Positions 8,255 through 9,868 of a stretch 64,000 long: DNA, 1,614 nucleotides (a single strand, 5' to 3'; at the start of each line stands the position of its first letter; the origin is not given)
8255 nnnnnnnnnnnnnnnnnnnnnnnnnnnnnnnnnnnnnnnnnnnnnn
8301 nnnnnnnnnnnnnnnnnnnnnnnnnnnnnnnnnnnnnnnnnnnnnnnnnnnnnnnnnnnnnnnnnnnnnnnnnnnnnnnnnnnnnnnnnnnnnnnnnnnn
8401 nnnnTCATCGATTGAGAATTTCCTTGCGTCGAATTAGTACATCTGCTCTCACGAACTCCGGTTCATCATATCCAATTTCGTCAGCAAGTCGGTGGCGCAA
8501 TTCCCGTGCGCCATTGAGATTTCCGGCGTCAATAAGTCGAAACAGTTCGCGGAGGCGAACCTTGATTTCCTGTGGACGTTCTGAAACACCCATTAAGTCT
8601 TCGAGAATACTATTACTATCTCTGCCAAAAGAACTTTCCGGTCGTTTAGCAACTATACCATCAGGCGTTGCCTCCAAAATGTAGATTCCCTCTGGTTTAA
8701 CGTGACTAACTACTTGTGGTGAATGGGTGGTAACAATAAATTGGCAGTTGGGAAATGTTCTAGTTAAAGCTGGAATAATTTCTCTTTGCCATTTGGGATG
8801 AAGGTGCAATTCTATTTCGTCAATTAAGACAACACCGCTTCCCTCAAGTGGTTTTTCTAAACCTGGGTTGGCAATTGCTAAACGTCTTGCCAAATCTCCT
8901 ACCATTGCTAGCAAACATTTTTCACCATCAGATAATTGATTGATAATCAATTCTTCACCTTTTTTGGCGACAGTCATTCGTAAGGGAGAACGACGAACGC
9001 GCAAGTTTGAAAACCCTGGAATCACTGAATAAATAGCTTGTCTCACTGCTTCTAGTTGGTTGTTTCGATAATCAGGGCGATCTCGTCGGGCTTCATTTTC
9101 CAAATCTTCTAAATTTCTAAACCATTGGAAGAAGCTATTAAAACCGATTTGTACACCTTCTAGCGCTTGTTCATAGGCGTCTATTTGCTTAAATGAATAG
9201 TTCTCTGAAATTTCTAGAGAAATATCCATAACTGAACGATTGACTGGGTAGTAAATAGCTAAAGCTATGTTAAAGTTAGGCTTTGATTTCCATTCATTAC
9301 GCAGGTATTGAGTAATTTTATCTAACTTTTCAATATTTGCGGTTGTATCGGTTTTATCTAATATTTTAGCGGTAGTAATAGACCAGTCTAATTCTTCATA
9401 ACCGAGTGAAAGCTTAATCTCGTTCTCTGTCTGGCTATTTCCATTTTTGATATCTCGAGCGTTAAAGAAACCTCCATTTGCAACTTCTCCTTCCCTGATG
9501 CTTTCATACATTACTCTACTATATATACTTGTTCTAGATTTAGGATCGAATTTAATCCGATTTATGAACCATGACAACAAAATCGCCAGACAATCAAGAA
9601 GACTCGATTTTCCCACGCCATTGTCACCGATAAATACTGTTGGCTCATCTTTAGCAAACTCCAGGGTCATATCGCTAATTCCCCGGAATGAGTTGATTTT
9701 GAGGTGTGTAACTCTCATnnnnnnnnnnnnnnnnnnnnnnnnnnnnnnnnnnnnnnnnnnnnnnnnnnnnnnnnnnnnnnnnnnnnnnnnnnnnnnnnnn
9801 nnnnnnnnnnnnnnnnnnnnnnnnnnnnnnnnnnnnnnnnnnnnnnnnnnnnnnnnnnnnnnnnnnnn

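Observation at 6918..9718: Septu-like two-gene defence module (PtuA-like ATPase plus PtuB-like HNH) converging on a Dam methyltransferase gene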

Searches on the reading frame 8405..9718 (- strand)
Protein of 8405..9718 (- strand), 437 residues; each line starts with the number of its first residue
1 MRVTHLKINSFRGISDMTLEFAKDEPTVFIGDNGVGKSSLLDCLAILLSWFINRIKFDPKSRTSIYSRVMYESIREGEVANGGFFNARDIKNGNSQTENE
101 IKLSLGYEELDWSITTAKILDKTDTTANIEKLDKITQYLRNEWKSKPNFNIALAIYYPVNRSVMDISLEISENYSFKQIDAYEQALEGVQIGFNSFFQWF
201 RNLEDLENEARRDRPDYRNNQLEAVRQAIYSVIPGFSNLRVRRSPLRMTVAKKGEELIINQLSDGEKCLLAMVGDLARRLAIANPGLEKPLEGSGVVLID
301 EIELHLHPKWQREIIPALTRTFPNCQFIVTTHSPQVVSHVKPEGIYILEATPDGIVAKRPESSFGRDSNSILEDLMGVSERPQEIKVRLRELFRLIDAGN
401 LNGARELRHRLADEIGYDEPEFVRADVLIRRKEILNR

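Call 3: search_protein_families(library=padloc, proteins=[window:8408-9718:-], max_evalue=0.01)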
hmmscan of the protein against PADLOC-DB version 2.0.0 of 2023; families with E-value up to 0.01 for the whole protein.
window:8408-9718:- (437 aa): 155 families (the best 25 are shown)
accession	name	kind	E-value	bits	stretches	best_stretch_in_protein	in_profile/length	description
PDLC00271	PtuA1|PtuA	-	3e-158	525.8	1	1-436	1-418/421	AAA ATPase domain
PDLC02913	ATPase_I-A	-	6.9e-111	369.9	2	214-435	284-506/508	-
PDLC00299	PtuA1|PtuA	-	2e-109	365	2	218-436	300-526/535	AAA ATPase domain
PDLC00284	PtuA1|PtuA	-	2.9e-99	331.3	2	216-432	313-537/545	AAA ATPase domain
PDLC00286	PtuA1|PtuA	-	8.4e-96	318.6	1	146-434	4-284/289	AAA ATPase domain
PDLC00278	PtuA1|PtuA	-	8.2e-93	310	1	1-434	1-430/436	AAA ATPase domain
PDLC00311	PtuA1|PtuA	-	4.1e-84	281.2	1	1-436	1-454/455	AAA ATPase domain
PDLC00277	PtuA1|PtuA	-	9.2e-80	266.9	1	1-437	1-423/423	AAA ATPase domain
PDLC00275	PtuA1|PtuA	-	4.8e-76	254.4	1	121-436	28-347/348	AAA ATPase domain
PDLC00310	PtuA1|PtuA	-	1.2e-75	253.3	1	1-435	1-437/443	AAA ATPase domain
PDLC00267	PtuA1|PtuA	-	4.5e-69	231.7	1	1-407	1-404/438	AAA ATPase domain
PDLC00298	PtuA1|PtuA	-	3.8e-68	228.5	1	1-435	1-420/423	AAA ATPase domain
PDLC00304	PtuA1|PtuA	-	3.4e-51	172.8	1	27-408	42-406/444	AAA ATPase domain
PDLC00305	PtuA1|PtuA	-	2.6e-43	146.8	2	96-407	50-364/392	AAA ATPase domain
PDLC00269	PtuA1|PtuA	-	1.1e-41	141.6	1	1-349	1-352/446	AAA ATPase domain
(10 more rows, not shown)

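Call 4: search_protein_families(library=pfam, proteins=[window:8408-9718:-], max_evalue=0.01)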
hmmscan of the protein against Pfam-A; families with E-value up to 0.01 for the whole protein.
window:8408-9718:- (437 aa): 9 families
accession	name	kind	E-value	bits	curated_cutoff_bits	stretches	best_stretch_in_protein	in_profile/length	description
PF13304.12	AAA_21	-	8.4e-27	95.5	27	1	27-338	2-304/304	AAA domain, putative AbiEii toxin, Type IV TA system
PF13175.12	AAA_15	-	1.8e-23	84.2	32.1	2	1-174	1-161/374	AAA ATPase domain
PF13476.12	AAA_23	-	4.9e-14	53.9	27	1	6-228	2-192/201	AAA domain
PF02463.25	SMC_N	-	9.1e-13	48.6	40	1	3-340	2-205/220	RecF/RecN/SMC N terminal domain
PF11398.14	DUF2813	-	1.9e-10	41.1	21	1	1-52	1-50/372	Protein of unknown function (DUF2813)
PF00005.33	ABC_tran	-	7.9e-06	27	25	1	15-64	2-51/137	ABC transporter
PF13555.12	AAA_29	-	1e-05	25.6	27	1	15-48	13-46/61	P-loop containing region of AAA domain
PF13514.12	AAA_27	-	0.0007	19.7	22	1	1-48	1-50/206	AAA domain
PF03193.22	RsgA_GTPase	-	0.0024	18.1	30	1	6-45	89-127/174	RsgA GTPase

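Call 5: search_protein_families(library=ncbifam, proteins=[window:8408-9718:-], max_evalue=0.01)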
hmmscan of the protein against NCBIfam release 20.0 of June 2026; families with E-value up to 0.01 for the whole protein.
window:8408-9718:- (437 aa): 28 families (the best 25 are shown)
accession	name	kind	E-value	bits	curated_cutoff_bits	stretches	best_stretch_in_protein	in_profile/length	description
NF041760.1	PtuA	equivalog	2.1e-102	343.7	500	2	211-433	293-522/524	retron Ec78 anti-phage system effector ATPase PtuA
TIGR04435.1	restrict_AAA_1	hypoth_equivalog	1.7e-16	60.1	300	2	195-382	331-518/568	restriction system-associated AAA family ATPase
NF047739.1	antiphage_MADS3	equivalog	8e-11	41.7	420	2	294-356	337-398/427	methylation-associated defense system AAA family ATPase MAD3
TIGR00611.2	recf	equivalog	2.7e-09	36.7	172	1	4-48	2-45/339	DNA replication/repair protein RecF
NF038234.1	retron_eff_Eco8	equivalog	6.6e-09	34.9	250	2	296-340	275-328/679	retron Eco8 family effector endonuclease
NF041034.1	Rad50_Sulf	equivalog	1.1e-07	30.2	1000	1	251-336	769-847/872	DNA double-strand break repair ATPase Rad50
NF003034.1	PRK03918.1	equivalog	2.3e-06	25.9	700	1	1-50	1-49/878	DNA double-strand break repair ATPase Rad50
TIGR00634.1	recN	equivalog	4.2e-05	22.7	407.85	1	4-48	3-46/563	DNA repair protein RecN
NF000355.4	ribo_prot_ABC_F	equivalog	0.00014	20.9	380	1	15-68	330-383/499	ribosomal protection-like ABC-F family protein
TIGR02857.1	CydD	equivalog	0.00015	20.9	435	0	277-340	464-523/529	thiol reductant ABC exporter subunit CydD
TIGR00157.1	TIGR00157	equivalog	0.00016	21.3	100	1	14-94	113-192/247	ribosome small subunit-dependent GTPase A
TIGR01978.1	sufC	equivalog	0.00034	20.1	212.8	0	5-45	7-47/243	Fe-S cluster assembly ATPase SufC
TIGR03608.1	L_ocin_972_ABC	subfamily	0.00034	20.1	254.85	0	14-72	14-72/206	putative bacteriocin export ABC transporter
TIGR00972.1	3a0107s01c2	equivalog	0.00043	19.7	343.2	1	5-47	8-50/248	phosphate ABC transporter ATP-binding protein PstB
NF008409.0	PRK11231.1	equivalog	0.00051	19.5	375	1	14-68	18-72/255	Fe(3+) dicitrate ABC transporter ATP-binding protein FecE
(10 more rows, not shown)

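Call 9: search_solved_structures(query=window:8408-9718:-, max_evalue=0.001, show_alignments=1)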
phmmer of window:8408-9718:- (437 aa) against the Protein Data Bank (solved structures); distinct sequences matched with E-value up to 0.001: 25.
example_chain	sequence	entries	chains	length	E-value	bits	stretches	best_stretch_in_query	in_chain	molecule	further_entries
9e8z_C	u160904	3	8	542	6.8e-57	196.4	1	218-428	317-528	Retron Ec83 probable ATPase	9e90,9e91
9o4a_A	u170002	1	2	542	5e-55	190.2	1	218-428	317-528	Retron Ec83 probable ATPase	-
9vh1_D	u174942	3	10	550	3.9e-49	170.9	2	157-436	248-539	Retron Ec78 probable ATPase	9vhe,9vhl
9kjx_B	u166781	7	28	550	5.6e-49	170.3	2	157-436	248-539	AAA family ATPase | Retron I-A effector PtuA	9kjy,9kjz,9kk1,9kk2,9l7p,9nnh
9u9y_A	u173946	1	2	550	1.1e-48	169.4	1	157-436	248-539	AAA family ATPase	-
9nnb_C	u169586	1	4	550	1.3e-48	169.1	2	157-436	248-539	Retron I-A effector PtuA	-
9nnk_C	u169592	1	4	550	6.4e-48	166.8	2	157-436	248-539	Retreon I-A effector PtuA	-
9n69_A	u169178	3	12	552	2.4e-47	164.9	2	223-434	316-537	AAA family ATPase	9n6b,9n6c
22bu_B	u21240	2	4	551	2.4e-45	158.4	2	220-436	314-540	AAA family ATPase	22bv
22et_E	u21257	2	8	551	3e-44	154.8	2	220-436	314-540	PtuA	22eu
9vkz_A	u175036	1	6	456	1.4e-43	152.5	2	159-354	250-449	Retron Ec78 probable ATPase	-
8ee4_A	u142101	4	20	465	9.8e-35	123.4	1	173-435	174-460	PtuA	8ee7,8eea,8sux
8ux9_B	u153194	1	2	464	5.1e-07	32.1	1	262-355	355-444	AriA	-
8v45_A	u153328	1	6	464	5.1e-07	32.1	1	262-355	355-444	AriA antitoxin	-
4nci_A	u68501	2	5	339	1.1e-06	31.1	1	2-61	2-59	DNA double-strand break repair Rad50 ATPase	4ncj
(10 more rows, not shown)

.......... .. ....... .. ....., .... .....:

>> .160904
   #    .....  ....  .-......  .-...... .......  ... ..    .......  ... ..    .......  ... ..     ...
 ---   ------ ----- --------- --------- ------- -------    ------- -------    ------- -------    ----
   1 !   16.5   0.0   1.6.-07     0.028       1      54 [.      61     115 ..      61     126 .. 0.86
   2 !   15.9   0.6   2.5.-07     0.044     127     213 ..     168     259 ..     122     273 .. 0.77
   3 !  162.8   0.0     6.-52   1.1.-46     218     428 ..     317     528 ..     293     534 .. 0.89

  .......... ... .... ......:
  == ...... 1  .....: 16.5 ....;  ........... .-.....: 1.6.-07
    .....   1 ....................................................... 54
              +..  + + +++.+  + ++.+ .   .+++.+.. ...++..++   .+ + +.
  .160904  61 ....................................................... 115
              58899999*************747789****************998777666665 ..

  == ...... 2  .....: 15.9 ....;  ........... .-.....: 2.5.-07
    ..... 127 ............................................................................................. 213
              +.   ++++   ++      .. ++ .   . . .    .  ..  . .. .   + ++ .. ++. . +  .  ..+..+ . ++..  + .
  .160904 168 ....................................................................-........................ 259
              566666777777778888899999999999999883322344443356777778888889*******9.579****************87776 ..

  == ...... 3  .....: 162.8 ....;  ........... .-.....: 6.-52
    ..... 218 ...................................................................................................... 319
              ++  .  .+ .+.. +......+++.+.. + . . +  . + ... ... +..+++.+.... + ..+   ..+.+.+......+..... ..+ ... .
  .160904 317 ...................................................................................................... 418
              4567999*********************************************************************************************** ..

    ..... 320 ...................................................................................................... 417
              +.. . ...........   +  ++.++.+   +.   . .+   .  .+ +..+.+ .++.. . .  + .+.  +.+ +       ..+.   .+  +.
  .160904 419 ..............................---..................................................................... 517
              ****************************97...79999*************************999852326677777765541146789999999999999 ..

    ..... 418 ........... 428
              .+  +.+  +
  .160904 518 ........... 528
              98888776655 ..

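Call 13: find_encoding_contigs(protein=window:8405-9718:-, flank=10000, max_places=6)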
Protein window:8405-9718:- (437 aa): 2 contigs read that carry it; 2 places shown.
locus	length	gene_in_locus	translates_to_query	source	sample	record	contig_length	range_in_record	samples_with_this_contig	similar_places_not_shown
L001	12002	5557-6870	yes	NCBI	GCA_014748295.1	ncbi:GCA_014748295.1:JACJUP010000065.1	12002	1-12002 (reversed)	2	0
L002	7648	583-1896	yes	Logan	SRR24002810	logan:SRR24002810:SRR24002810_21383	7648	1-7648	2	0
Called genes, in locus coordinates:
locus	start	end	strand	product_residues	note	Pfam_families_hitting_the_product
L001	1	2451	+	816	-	PF01627:Hpt, PF02518:HATPase_c, PF01584:CheW, PF00072:Response_reg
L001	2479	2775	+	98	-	-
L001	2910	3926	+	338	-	PF00072:Response_reg, PF01339:CheB_methylest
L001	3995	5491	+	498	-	PF00072:Response_reg, PF00989:PAS, PF08448:PAS_4 (weak), PF13188:PAS_8 (weak), PF13426:PAS_9, PF08447:PAS_3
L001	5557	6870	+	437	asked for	PF00005:ABC_tran (faint), PF02463:SMC_N, PF11398:DUF2813, PF13175:AAA_15, PF13476:AAA_23, PF13555:AAA_29 (faint), PF13304:AAA_21, PF13175:AAA_15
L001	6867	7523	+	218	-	-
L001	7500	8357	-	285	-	PF02086:MethyltransfD12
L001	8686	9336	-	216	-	PF00730:HhH-GPD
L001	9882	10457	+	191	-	PF14273:DUF4360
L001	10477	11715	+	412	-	-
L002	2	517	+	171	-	?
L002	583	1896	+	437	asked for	PF00005:ABC_tran (faint), PF02463:SMC_N, PF11398:DUF2813, PF13175:AAA_15, PF13476:AAA_23, PF13555:AAA_29 (faint), PF13304:AAA_21, PF13175:AAA_15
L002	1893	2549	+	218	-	-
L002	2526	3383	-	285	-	PF02086:MethyltransfD12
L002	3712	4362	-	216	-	PF00730:HhH-GPD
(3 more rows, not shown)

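Call 15: find_homologous_proteins(query=window:8408-9718:-, max_evalue=1e-10)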
Query window:8408-9718:- (437 aa): 7960 proteins with E <= 1e-10 among 8000 candidates; the best 120 are listed.
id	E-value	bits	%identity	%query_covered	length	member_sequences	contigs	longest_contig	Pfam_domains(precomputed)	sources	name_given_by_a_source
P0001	8.7e-290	979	100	100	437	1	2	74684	PF11398.15,PF00005.34,PF13175.13,PF13476.13,PF13555.13,PF02463.26,PF13304.13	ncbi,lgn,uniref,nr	ncbi:AAA family ATPase [Planktothrix sp. FACHB-1355]|uniref:AAA family ATPase n=1 Tax=Aerosakkonema 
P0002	1.0e-203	695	70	100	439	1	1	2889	PF11398.15,PF00005.34,PF13175.13,PF13476.13,PF02463.26,PF13304.13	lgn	-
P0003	2.6e-202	690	71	100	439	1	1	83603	PF11398.15,PF13175.13,PF13476.13,PF02463.26,PF13304.13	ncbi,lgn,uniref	ncbi:AAA family ATPase [Aerosakkonemataceae cyanobacterium BLCC-F50]|uniref:AAA family ATPase n=1 Ta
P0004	1.6e-199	681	71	100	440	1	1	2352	PF11398.15,PF00005.34,PF13175.13,PF13476.13,PF13555.13,PF02463.26,PF13304.13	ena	-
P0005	2.5e-197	674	70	100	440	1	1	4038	PF11398.15,PF00005.34,PF13175.13,PF13476.13,PF02463.26,PF13304.13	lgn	-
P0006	3.1e-197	674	69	100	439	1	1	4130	PF11398.15,PF00005.34,PF13175.13,PF13476.13,PF02463.26,PF13304.13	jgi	jgi:predicted ATP-binding protein involved in virulence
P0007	8.4e-197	672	70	100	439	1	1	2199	PF11398.15,PF13175.13,PF13476.13,PF02463.26,PF13304.13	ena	-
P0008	3.5e-194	664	70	100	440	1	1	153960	PF11398.15,PF13175.13,PF13476.13,PF02463.26,PF13304.13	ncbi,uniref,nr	ncbi:AAA family ATPase [Argonema antarcticum]|uniref:AAA family ATPase n=1 Tax=Argonema antarcticum 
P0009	4.7e-193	660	69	100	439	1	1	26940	PF11398.15,PF13175.13,PF13476.13,PF02463.26,PF13304.13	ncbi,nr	ncbi:MAG: AAA family ATPase [Cyanobacteriota bacterium]|nr:AAA family ATPase [Cyanobacteriota bacter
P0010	6.6e-192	656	69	100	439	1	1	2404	PF11398.15,PF00005.34,PF13175.13,PF13476.13,PF02463.26,PF13304.13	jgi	jgi:predicted ATP-binding protein involved in virulence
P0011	2.1e-191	654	67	100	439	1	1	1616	PF11398.15,PF13175.13,PF13476.13,PF02463.26,PF13304.13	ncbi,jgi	jgi:predicted ATP-binding protein involved in virulence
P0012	1.0e-189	649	67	100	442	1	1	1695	PF11398.15,PF13175.13,PF13476.13,PF13555.13,PF02463.26,PF13304.13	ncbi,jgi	jgi:predicted ATP-binding protein involved in virulence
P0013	1.1e-189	649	68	100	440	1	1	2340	PF11398.15,PF00005.34,PF13175.13,PF13476.13,PF02463.26,PF13304.13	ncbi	-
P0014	1.2e-189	649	68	100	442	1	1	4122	PF11398.15,PF13175.13,PF13476.13,PF02463.26,PF13304.13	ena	-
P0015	1.4e-189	648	67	100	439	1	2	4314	PF11398.15,PF00005.34,PF13175.13,PF13476.13,PF02463.26,PF13304.13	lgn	-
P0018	2.9e-189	647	67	100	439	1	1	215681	PF11398.15,PF00005.34,PF13175.13,PF13476.13,PF02463.26,PF13304.13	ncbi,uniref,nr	ncbi:MAG: AAA family ATPase [Symplocastrum torsivum CPER-KK1]|uniref:AAA family ATPase n=1 Tax=Sympl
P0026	1.2e-187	642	67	100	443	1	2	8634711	PF11398.15,PF00005.34,PF13175.13,PF13476.13,PF02463.26,PF13304.13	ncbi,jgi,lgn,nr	ncbi:MAG: AAA family ATPase [Oscillatoria princeps RMCB-10]|jgi:predicted ATP-binding protein involv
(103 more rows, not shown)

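Call 24: find_related_loci(query=window:8408-9718:-, collection=metagenome_contigs, flank=6000)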
Query window:8408-9718:- (437 aa) in metagenome_contigs; peptide patterns used: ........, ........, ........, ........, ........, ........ (x = any residue, [..] = any of these).
272 stretches matched a pattern; 143 encode a relative of the query (tblastn E <= 1e-3); the best 80 are kept; 80 distinct loci.
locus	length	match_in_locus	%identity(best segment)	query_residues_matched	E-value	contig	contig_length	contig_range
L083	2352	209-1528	71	1-437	0e+0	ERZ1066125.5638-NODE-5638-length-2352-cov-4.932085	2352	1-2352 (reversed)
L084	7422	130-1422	69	1-437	0e+0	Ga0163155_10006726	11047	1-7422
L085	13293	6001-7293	69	1-437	0e+0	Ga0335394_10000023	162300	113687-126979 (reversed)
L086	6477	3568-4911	68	1-437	0e+0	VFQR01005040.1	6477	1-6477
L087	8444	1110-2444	66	1-437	0e+0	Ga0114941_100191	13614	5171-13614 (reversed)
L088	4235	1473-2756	66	1-437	0e+0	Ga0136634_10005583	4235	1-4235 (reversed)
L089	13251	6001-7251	64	1-437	0e+0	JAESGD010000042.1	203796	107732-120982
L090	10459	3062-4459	61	1-437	0e+0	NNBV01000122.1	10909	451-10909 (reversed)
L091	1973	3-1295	64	12-437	0e+0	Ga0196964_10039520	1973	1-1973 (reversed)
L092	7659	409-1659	65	1-437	2e-175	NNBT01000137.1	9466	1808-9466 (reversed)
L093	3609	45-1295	63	1-437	2e-179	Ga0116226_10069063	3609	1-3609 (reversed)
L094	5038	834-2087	60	1-437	2e-173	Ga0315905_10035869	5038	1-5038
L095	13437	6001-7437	60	1-437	4e-169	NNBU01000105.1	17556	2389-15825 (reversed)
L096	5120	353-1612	60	1-437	1e-171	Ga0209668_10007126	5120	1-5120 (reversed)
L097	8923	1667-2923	59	1-437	6e-167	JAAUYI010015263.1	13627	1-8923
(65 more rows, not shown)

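Call 25: find_encoding_contigs(protein=P0003, flank=6000, max_places=2)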
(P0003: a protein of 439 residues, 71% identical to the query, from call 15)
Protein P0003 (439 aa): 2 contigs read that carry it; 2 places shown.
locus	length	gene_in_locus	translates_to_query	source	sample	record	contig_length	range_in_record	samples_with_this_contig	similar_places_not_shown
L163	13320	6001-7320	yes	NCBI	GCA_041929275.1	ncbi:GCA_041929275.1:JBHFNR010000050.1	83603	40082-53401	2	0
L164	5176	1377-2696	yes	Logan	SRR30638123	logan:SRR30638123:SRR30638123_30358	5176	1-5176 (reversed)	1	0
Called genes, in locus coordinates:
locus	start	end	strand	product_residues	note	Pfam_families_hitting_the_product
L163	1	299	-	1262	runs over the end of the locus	PF02514:CobN-Mg_chel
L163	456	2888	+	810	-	PF01590:GAF, PF00512:HisKA, PF02518:HATPase_c, PF00072:Response_reg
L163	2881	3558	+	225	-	PF02581:TMP-TENI (weak), PF04131:NanE, PF00478:IMPDH, PF03060:NMO (weak)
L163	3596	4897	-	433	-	-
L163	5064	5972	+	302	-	PF00149:Metallophos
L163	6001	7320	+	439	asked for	PF11398:DUF2813, PF13175:AAA_15, PF13476:AAA_23, PF13304:AAA_21, PF13175:AAA_15, PF02463:SMC_N (weak)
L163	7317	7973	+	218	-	-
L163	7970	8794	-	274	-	PF02086:MethyltransfD12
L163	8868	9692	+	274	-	PF02557:VanY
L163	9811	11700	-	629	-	-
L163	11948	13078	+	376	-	PF00005:ABC_tran, PF08402:TOBE_2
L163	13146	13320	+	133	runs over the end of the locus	-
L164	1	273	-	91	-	?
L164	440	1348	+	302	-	PF00149:Metallophos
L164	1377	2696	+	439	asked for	PF11398:DUF2813, PF13175:AAA_15, PF13476:AAA_23, PF13304:AAA_21, PF13175:AAA_15, PF02463:SMC_N (weak)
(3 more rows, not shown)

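Call 26: find_encoding_contigs(protein=P0018, flank=6000, max_places=2)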
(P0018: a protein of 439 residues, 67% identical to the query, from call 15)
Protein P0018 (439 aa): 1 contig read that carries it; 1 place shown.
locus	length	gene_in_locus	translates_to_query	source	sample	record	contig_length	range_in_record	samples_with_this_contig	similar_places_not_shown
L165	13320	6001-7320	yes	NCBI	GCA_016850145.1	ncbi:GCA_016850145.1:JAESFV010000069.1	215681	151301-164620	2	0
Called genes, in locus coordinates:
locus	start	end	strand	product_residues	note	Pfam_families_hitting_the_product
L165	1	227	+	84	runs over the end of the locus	-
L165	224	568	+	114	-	PF05016:ParE_toxin (weak)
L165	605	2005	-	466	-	PF01554:MatE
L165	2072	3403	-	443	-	PF16214:AC_N, PF00211:Guanylate_cyc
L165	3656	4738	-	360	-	-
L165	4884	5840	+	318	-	PF00149:Metallophos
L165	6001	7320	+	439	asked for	PF00005:ABC_tran (faint), PF02463:SMC_N, PF11398:DUF2813 (weak), PF13175:AAA_15, PF13476:AAA_23, PF13175:AAA_15, PF13304:AAA_21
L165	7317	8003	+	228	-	-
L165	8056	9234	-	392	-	PF05145:AbrB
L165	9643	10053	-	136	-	PF00072:Response_reg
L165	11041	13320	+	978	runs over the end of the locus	PF00989:PAS (weak), PF13426:PAS_9, PF08447:PAS_3, PF08447:PAS_3, PF08448:PAS_4, PF13426:PAS_9, PF01590:GAF, PF02518:HATPase_c, +5 more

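Call 27: find_encoding_contigs(protein=P0026, flank=6000, max_places=2)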
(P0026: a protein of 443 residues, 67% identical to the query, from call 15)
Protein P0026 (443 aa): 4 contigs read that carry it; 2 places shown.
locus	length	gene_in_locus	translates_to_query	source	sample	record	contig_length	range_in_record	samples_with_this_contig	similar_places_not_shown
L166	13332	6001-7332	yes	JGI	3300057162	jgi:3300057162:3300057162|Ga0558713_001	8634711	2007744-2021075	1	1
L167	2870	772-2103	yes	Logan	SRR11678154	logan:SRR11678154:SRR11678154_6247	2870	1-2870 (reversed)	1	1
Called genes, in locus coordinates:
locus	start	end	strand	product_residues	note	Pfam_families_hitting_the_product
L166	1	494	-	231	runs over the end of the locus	PF11266:Ald_deCOase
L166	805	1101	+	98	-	-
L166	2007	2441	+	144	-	PF00293:NUDIX, PF22327:Nudt16-like (weak), PF14815:NUDIX_4 (weak)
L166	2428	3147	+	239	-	PF00106:adh_short, PF08643:DUF1776 (weak), PF08659:KR, PF13561:adh_short_C2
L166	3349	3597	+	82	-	-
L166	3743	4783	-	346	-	-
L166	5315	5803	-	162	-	PF13430:DUF4112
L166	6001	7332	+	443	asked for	PF00005:ABC_tran (weak), PF02463:SMC_N, PF11398:DUF2813, PF13175:AAA_15 (weak), PF13476:AAA_23, PF13304:AAA_21, PF13175:AAA_15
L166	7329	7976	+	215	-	-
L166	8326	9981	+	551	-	PF00805:Pentapeptide, PF13576:Pentapeptide_3 (faint), PF13599:Pentapeptide_4 (faint), PF25296:Decapeptide (faint), PF00805:Pentapeptide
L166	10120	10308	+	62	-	PF00301:Rubredoxin, PF21349:RUBY_RBDX (faint)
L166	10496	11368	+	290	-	PF01370:Epimerase, PF02719:Polysacc_synt_2 (faint), PF04321:RmlD_sub_bind, PF16363:GDP_Man_Dehyd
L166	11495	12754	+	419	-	PF00890:FAD_binding_2 (faint), PF01266:DAO (faint), PF03486:HI0933_like, PF07992:Pyr_redox_2 (weak), PF22780:HI0933_like_1st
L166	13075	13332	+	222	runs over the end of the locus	PF13669:Glyoxalase_4 (faint)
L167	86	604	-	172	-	PF13430:DUF4112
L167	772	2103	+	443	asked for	PF00005:ABC_tran (weak), PF02463:SMC_N, PF11398:DUF2813, PF13175:AAA_15 (weak), PF13476:AAA_23, PF13304:AAA_21, PF13175:AAA_15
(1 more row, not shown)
